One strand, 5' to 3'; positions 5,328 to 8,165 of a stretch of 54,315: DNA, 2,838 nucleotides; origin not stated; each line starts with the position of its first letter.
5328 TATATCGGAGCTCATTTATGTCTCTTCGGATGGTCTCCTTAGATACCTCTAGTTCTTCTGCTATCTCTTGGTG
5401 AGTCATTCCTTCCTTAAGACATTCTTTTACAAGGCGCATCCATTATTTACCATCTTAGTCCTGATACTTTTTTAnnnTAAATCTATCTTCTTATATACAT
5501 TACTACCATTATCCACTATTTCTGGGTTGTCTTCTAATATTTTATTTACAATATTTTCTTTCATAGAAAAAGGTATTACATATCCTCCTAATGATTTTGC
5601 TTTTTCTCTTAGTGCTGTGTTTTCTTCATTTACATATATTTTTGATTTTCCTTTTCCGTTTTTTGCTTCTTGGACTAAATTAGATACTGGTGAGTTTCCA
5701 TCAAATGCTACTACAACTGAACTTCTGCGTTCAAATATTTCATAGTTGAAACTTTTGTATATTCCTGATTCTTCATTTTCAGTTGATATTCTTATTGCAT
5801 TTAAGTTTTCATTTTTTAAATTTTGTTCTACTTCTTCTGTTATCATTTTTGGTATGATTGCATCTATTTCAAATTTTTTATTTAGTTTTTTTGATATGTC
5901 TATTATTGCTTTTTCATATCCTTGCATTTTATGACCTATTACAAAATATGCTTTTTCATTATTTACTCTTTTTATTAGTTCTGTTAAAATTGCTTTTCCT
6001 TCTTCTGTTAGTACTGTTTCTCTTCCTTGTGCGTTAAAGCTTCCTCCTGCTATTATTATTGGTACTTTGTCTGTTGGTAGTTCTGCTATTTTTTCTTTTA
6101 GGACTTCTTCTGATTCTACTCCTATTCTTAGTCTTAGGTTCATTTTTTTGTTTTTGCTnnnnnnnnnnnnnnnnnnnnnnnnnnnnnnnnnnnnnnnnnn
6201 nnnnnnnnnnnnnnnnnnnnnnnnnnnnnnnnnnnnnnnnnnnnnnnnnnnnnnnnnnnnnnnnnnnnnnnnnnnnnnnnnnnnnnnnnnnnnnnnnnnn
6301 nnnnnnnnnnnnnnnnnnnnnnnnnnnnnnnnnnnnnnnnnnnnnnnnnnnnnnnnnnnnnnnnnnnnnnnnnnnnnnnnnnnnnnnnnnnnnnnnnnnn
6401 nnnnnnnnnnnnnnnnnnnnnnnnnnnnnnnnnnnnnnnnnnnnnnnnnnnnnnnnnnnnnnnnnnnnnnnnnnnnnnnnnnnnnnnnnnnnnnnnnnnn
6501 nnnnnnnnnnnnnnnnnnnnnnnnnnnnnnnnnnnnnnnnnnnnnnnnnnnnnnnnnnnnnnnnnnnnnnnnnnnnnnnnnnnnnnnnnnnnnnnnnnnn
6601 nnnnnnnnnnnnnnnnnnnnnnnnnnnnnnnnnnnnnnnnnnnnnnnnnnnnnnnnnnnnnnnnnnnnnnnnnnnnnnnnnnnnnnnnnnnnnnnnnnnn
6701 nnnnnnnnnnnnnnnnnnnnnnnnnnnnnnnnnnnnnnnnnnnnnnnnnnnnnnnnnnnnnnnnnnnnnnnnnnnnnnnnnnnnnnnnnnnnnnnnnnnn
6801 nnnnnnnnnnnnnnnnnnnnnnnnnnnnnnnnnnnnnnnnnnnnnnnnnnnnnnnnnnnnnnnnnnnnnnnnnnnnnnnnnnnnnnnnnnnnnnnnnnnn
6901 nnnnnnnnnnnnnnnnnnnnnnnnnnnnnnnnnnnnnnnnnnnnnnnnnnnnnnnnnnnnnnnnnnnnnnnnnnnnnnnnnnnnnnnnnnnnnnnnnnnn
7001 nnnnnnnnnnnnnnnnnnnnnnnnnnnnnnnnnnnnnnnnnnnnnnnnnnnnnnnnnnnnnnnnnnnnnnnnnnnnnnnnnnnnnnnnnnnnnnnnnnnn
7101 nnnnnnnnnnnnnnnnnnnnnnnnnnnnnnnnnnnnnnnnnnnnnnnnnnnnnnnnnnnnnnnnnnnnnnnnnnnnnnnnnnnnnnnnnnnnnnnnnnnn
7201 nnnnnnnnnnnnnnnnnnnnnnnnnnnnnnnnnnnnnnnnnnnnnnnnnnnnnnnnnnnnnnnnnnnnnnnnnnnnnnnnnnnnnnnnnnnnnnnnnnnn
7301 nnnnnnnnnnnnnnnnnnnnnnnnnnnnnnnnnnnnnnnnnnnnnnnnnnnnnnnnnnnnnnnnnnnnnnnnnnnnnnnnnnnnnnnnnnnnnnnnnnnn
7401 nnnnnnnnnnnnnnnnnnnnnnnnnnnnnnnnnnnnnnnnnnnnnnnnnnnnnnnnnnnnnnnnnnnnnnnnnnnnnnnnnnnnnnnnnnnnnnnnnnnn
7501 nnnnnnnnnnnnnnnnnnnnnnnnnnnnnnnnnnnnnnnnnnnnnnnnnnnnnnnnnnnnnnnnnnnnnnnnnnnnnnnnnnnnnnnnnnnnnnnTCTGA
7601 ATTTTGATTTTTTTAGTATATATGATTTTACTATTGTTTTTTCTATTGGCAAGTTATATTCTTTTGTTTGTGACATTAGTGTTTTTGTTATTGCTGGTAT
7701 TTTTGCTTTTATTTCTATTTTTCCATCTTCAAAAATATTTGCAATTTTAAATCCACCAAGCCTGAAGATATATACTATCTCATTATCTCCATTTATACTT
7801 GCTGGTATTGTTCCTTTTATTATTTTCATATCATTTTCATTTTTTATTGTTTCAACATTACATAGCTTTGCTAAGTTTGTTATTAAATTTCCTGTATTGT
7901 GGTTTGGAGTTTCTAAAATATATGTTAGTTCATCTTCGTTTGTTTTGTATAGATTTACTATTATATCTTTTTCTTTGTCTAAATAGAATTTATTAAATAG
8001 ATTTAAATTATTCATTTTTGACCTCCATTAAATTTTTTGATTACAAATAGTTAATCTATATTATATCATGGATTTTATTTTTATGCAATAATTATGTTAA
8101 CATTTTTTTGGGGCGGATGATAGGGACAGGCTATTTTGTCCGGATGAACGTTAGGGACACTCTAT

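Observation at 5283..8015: Adenosine-deaminase-fold enzyme fused to a LOG/SLOG-like domain and co-transcribed with a 42-aa HTH mini-ORF: a possible ligand-gated purine-nucleotide deaminase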

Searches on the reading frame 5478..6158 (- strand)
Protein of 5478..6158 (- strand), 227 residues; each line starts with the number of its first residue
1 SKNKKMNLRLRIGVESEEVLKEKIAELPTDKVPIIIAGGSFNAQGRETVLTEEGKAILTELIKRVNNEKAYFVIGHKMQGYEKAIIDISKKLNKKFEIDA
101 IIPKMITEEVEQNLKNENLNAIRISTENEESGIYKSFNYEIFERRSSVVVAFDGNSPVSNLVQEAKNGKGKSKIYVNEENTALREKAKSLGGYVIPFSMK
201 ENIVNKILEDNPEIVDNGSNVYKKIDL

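Call 16: find_homologous_proteins(query=window:5478-6158:-, max_evalue=0.001)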
Query window:5478-6158:- (227 aa): 419 proteins with E <= 0.001 among 878 candidates; the best 120 are listed.
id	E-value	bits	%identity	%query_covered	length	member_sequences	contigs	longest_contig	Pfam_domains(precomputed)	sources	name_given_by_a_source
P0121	2.0e-114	398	88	97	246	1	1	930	-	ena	-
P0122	1.1e-107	376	80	98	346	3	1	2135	-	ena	-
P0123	3.5e-103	362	76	100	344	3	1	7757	-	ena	-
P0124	2.3e-102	359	79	98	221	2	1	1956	-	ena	-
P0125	9.1e-100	351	79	92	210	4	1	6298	-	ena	-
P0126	2.5e-99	349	76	92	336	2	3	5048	PF00962.29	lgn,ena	-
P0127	3.2e-99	349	77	95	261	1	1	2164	-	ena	-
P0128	9.3e-98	344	77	93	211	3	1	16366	-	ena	-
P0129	2.9e-97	342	75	100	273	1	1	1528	-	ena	-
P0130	3.0e-96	339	77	94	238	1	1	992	-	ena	-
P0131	6.0e-95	335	70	100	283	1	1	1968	-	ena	-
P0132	8.5e-95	334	79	89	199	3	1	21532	-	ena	-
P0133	3.0e-94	333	75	93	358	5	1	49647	PF00962.29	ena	-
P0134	2.4e-93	330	74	94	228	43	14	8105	-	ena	-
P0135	6.9e-93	328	72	96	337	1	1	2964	PF00962.29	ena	-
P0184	4.4e-80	286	65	94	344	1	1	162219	PF00962.29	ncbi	-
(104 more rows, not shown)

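Call 20: find_encoding_contigs(protein=P0184, flank=8000, max_places=3)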
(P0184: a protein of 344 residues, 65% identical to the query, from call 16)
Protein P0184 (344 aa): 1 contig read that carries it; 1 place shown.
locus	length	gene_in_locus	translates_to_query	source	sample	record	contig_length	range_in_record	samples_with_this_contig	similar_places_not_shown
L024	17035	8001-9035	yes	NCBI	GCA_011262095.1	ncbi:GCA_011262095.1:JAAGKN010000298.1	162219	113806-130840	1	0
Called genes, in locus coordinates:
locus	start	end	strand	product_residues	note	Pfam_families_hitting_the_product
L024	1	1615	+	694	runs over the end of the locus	PF04536:TPM_phosphatase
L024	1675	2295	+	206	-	PF04011:LemA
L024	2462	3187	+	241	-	PF00702:Hydrolase, PF13419:HAD_2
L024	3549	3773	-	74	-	-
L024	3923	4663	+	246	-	PF14689:SPOB_a (weak), PF14501:HATPase_c_5, PF02518:HATPase_c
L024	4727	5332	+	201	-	PF01725:Ham1p_like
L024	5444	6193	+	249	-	PF04607:RelA_SpoT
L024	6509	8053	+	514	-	PF00962:A_deaminase (faint)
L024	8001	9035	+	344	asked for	PF00962:A_deaminase (weak)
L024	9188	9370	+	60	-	PF01783:Ribosomal_L32p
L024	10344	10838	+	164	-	PF00383:dCMP_cyt_deam_1, PF14437:MafB19-deam (faint)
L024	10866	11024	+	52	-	-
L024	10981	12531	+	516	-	PF10131:PTPS_related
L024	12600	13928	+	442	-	PF00009:GTP_EFTU, PF00071:Ras (faint), PF01926:MMR_HSR1, PF02421:FeoB_N, PF00009:GTP_EFTU, PF01926:MMR_HSR1, PF02421:FeoB_N, PF14714:KH_dom-like, +6 more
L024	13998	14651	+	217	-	PF02660:G3P_acyltransf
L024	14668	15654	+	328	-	PF01210:NAD_Gly3P_dh_N, PF02558:ApbA (faint), PF03446:NAD_binding_2 (weak), PF03807:F420_oxidored (faint), PF07479:NAD_Gly3P_dh_C, PF20618:GPD_NAD_C_bact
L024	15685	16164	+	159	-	PF24460:DUF7575 (faint), PF13240:Zn_Ribbon_1 (weak)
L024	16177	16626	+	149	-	PF02580:Tyr_Deacylase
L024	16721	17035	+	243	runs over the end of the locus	-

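Call 48: search_solved_structures(query=A3, max_evalue=10, show_alignments=3)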
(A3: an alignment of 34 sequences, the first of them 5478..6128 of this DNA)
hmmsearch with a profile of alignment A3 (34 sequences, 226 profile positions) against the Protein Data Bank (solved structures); distinct sequences matched with E-value up to 10: 2.
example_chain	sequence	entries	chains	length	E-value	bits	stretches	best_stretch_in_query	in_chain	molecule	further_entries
6xrs_A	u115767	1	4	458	0.47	12.9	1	29-84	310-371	GTPase Der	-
5f2h_A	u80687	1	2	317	9.6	8.6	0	116-140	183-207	Uncharacterized protein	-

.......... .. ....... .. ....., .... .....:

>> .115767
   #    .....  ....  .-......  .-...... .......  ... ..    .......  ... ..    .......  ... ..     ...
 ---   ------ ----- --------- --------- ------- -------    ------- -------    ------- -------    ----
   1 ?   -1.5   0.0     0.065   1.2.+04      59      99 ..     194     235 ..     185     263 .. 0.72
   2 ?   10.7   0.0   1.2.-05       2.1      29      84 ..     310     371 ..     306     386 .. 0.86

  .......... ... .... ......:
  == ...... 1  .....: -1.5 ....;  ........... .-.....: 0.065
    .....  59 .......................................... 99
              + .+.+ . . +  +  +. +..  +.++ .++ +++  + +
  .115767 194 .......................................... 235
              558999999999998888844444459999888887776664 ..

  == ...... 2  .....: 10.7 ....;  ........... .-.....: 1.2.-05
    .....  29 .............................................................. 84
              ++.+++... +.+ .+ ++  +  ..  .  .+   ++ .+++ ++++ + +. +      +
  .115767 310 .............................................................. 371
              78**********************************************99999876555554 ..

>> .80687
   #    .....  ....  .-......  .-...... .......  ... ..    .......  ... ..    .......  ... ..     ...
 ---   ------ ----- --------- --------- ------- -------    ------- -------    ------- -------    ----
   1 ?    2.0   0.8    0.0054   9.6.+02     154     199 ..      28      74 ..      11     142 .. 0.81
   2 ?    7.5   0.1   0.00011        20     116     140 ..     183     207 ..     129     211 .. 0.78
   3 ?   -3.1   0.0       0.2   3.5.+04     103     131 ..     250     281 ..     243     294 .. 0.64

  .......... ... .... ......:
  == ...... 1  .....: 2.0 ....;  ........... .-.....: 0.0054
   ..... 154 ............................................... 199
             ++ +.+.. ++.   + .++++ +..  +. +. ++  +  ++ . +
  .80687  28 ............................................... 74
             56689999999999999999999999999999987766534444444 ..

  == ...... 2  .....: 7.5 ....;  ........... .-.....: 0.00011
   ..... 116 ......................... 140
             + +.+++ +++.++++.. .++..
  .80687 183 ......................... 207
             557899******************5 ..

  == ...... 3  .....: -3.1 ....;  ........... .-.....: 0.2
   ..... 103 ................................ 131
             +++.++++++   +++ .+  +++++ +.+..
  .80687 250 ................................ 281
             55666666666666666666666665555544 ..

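Call 49: search_protein_families(library=pfam, alignment_id=A3, max_evalue=1)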
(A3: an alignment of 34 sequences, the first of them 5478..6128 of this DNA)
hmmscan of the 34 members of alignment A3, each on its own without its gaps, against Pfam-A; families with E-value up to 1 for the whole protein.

A. member 1, window:5478-6128:- (217 aa): 4 families
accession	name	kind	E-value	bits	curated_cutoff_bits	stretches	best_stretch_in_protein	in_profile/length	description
PF24524.1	DUF7596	-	0.012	16.1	27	1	39-110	22-75/150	Domain of unknown function (DUF7596)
PF13009.11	Integrase_2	-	0.047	13.2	25.4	1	156-193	267-303/327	Putative integrase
PF15648.12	Tox-REase-5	-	0.073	14.1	25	1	122-158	10-46/95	Restriction endonuclease fold toxin 5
PF12698.13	ABC2_membrane_3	-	0.26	10.8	31.6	1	80-188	50-168/347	ABC-2 family transporter protein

B. families by the number of members that match (of 34 scanned): 39 families (the first 25 are shown)
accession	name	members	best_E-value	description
PF18171.6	LSDAT_prok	12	7.7e-06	SLOG in TRPM, prokaryote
PF18139.7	LSDAT_euk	4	0.0049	SLOG in TRPM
PF15648.12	Tox-REase-5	4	0.0082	Restriction endonuclease fold toxin 5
PF10686.14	YAcAr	3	0.0024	YspA, cpYpsA-related SLOG family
PF18306.6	LDcluster4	3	0.026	SLOG cluster4 family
PF24524.1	DUF7596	2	0.0091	Domain of unknown function (DUF7596)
PF01884.23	PcrB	2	0.024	PcrB family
PF04123.18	DUF373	1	0.0019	Domain of unknown function (DUF373)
PF09066.15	B2-adapt-app_C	1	0.011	Beta2-adaptin appendage, C-terminal sub-domain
PF17035.10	BET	1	0.015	Bromodomain extra-terminal - transcription regulation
PF01687.23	Flavokinase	1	0.023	Riboflavin kinase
PF19185.5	DUF5867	1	0.024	Family of unknown function (DUF5867)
PF05397.17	Med15_fungi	1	0.03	Mediator complex subunit 15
PF09895.14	DUF2122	1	0.032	RecB-family nuclease (DUF2122)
PF01202.28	SKI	1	0.038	Shikimate kinase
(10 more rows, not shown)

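Call 51: predict_structure(alignment_id=A3)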
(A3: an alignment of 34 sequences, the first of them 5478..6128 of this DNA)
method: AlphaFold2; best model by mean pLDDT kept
length: 217 residues; sequences in the alignment: 34
mean_pLDDT: 91.1   pTM: 0.89
mean pLDDT of the five models: 91.1, 90.5, 90.4, 90.0, 89.7
residues with pLDDT >= 90: 172; 70-90: 34; 50-70: 10; < 50: 1
segments of 3 or more residues with pLDDT < 50: none
pLDDT, mean of each block of 10 residues (from residue 1): 87 92 93 80 97 98 94 96 96 92 93 84 86 96 93 94 97 96 95 97 86 53
secondary structure, 60 per line:
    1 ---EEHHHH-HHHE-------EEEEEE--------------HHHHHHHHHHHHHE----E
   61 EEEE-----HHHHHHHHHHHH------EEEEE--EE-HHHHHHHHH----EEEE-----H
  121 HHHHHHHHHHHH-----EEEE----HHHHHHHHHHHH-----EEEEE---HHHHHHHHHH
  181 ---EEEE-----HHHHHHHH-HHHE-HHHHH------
elements in order: H6-9 E22-27 H42-54 E60-64 H70-81 E88-92 H98-106 E111-114 H120-132 E138-141 H146-157 E163-167 H171-180 E184-187 H193-200 H207-211

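Call 53: fold_search(model_id=the predicted structure, library=pdb)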
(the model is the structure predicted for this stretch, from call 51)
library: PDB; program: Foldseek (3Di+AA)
matches with E <= 10: 1274; with E <= 0.001: 17
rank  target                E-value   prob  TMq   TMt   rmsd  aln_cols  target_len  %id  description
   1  2iz5_B                1.6e-04  1.00  0.50  0.63   4.8       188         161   14  FUNCTION AND STRUCTURE OF THE MOLYBDENUM COFACTOR CARRIER PROTEIN MCP FROM CHLAMYDOMONAS REINHARDTII (released 2006-07-26)
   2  1ydh_A                2.8e-04  1.00  0.50  0.57   5.1       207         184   15  X-ray structure of a lysine decarboxylase-like protein from arabidopsis thaliana gene at5g11950 (released 2005-01-11)
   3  1ydh_B                3.0e-04  1.00  0.48  0.56   5.4       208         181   14  X-ray structure of a lysine decarboxylase-like protein from arabidopsis thaliana gene at5g11950 (released 2005-01-11)
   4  2iz5_A                3.2e-04  1.00  0.49  0.62   5.0       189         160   17  FUNCTION AND STRUCTURE OF THE MOLYBDENUM COFACTOR CARRIER PROTEIN MCP FROM CHLAMYDOMONAS REINHARDTII (released 2006-07-26)
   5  7w2i_A                3.4e-04  1.00  0.50  0.57   6.4       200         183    8  Crystal structure of LOG (Rv1205) from Mycobacterium tuberculosis (released 2022-07-06)
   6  9b6e_A                3.6e-04  1.00  0.54  0.15   7.9       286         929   15  Cryo-EM structure of the mouse TRPM8 channel in complex with the antagonist TC-I 2014 (released 2024-08-21)
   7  9b6f_A                3.6e-04  1.00  0.53  0.15   7.5       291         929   15  Cryo-EM structure of the mouse TRPM8 channel in complex with the antagonist AMG2850 (released 2024-08-21)
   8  2iz7_A                3.9e-04  1.00  0.49  0.62   5.1       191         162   15  structure of Moco Carrier Protein from Chlamydomonas reinhardtii (released 2006-07-27)
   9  5its_C                4.1e-04  1.00  0.51  0.57   5.5       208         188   12  Crystal structure of LOG from Corynebacterium glutamicum (released 2016-08-24)
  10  9b6g_A                4.1e-04  1.00  0.50  0.14   9.6       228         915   15  Cryo-EM structure of the mouse TRPM8 channel in complex with the antagonist AMTB (released 2024-08-21)
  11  9mt8_A                4.9e-04  1.00  0.53  0.16   6.1       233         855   12  Cryo-EM structure of the human TRPM4 channel in a calcium bound putative desensitized state (released 2025-10-29)
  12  6y01_DDD              5.9e-04  1.00  0.54  0.67   4.4       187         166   16  The structure of the molybdenum cofactor binding protein from the phototrophic bacterium Rippkaea orientalis (released 2020-09-16)
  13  9b6i_A                7.1e-04  1.00  0.50  0.15   8.2       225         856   13  Cryo-EM structure of the avian great tit TRPM8 channel in complex with the antagonist TC-I 2014 (released 2024-08-21)
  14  9pb5_A                7.5e-04  1.00  0.54  0.14   7.2       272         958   14  Human TRPM8 menthol bound structure at 4 degrees Celsius resolved in cell vesicles using cryo-EM (released 2026-03-25)
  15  1t35_A                8.0e-04  1.00  0.53  0.62   4.5       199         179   12  CRYSTAL STRUCTURE OF A HYPOTHETICAL PROTEIN YVDD- A PUTATIVE LYSINE DECARBOXYLASE (released 2004-05-04)
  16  5zbk                  9.0e-04  1.00  0.51  0.59   4.7       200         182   14  Crystal structure of type-I LOG from Pseudomonas aeruginosa PAO1 in complex with AMP (released 2018-06-27)
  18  5zbl_C                1.0e-03  1.00  0.49  0.59   5.0       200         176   11  Crystal structure of type-I LOG from Corynebacterium glutamicum in complex with AMP (released 2018-06-27)
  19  5zbl_A                1.0e-03  1.00  0.50  0.56   5.5       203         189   13  Crystal structure of type-I LOG from Corynebacterium glutamicum in complex with AMP (released 2018-06-27)
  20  4ljr_A                1.0e-03  1.00  0.51  0.52   6.4       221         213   13  Structural insights into the unique single-stranded DNA binding mode of DNA processing protein A from Helicobacter pyl (released 2014-01-01)
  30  5zbl_B                1.8e-03  1.00  0.50  0.56   5.3       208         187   12  Crystal structure of type-I LOG from Corynebacterium glutamicum in complex with AMP (released 2018-06-27)
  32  7w2i_B                1.9e-03  1.00  0.50  0.59   5.2       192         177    8  Crystal structure of LOG (Rv1205) from Mycobacterium tuberculosis (released 2022-07-06)
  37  2iz5_C                2.3e-03  1.00  0.49  0.64   5.0       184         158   14  FUNCTION AND STRUCTURE OF THE MOLYBDENUM COFACTOR CARRIER PROTEIN MCP FROM CHLAMYDOMONAS REINHARDTII (released 2006-07-26)
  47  8zva                  3.7e-03  0.99  0.45  0.34   6.8       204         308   14  structure of ShosA from E.coli APEC O1 (released 2025-04-09)
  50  2iz5_D                4.7e-03  1.00  0.50  0.65   4.9       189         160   14  FUNCTION AND STRUCTURE OF THE MOLYBDENUM COFACTOR CARRIER PROTEIN MCP FROM CHLAMYDOMONAS REINHARDTII (released 2006-07-26)
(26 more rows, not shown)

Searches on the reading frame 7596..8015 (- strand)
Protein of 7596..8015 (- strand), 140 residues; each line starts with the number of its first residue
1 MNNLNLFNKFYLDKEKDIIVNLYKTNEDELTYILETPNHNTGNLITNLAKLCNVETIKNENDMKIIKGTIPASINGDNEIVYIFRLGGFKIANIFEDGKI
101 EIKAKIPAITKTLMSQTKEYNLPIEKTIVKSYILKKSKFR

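Call 98: search_solved_structures(query=A7, max_evalue=10)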
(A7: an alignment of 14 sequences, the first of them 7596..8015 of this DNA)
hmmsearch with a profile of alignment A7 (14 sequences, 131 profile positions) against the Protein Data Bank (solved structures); distinct sequences matched with E-value up to 10: 14.
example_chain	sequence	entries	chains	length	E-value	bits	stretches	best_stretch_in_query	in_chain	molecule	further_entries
5jqc_A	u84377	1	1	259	0.38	14.1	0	44-88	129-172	Lmo1076 protein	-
1s1x_B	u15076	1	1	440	0.64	13.3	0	7-33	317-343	Reverse transcriptase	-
9cro_J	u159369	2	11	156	0.69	13.2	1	34-119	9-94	CRISPR type I-A cluster 2/Apern-associated protein Csa5-2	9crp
9crq_K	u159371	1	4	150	0.84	13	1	34-119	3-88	CRISPR type I-A cluster 2/Apern-associated protein Csa5-2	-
1ikv_B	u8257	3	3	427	1.1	12.6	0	7-33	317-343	POL POLYPROTEIN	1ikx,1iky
1hpz_B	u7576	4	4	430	1.1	12.6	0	7-33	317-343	POL POLYPROTEIN | Reverse Transcriptase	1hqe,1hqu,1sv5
5fdl_B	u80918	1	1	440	1.2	12.4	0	7-33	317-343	P66 Reverse transcriptase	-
1fko_B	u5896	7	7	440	1.2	12.4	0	7-33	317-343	HIV-1 RT, B-CHAIN | HIV-1 REVERSE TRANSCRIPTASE | p51 RT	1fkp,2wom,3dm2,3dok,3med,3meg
3drs_B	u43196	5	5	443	1.3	12.4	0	7-33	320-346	p66 RT | p51 RT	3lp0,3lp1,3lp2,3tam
2iaj_B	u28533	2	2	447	1.3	12.4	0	7-33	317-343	Reverse transcriptase/ribonuclease H; p51 RT | Reverse transcriptase/ribonuclease H (p51 RT)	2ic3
2opq_B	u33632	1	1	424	1.4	12.2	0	7-33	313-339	p51 RT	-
1s1x_A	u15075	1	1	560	1.7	12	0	7-33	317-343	Reverse transcriptase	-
8vuf_A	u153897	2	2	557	2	11.7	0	7-33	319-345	Reverse transcriptase/ribonuclease H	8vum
4a42_A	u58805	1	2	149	7.4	9.9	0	7-37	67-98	ALPHA-N-ACETYLGLUCOSAMINIDASE FAMILY PROTEIN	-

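Call 99: search_protein_families(library=pfam, alignment_id=A7, max_evalue=1)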
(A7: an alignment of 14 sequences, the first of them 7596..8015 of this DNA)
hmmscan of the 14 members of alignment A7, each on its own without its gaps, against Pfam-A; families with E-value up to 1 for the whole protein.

A. member 1, window:7596-8015:- (140 aa): 0 families

B. families by the number of members that match (of 14 scanned): 8 families
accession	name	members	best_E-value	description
PF14474.11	RTC4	1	0.0048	RTC4-like domain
PF17019.10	DUF5096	1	0.0087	Domain of unknown function (DUF5096)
PF24464.1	Ig_F54D1_6_2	1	0.048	F54D1.6, Ig-like domain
PF24055.2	POL3_N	1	0.053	DNA polymerase delta catalytic subunit-like, N-terminal domain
PF17545.7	DUF5461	1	0.16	Family of unknown function (DUF5461)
PF00679.30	EFG_C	1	0.17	Elongation factor G C-terminus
PF25786.1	HEAT_GCN1_C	1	0.17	GCN1-like, C-terminal HEAT repeats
PF16782.11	SIL1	1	0.17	Nucleotide exchange factor SIL1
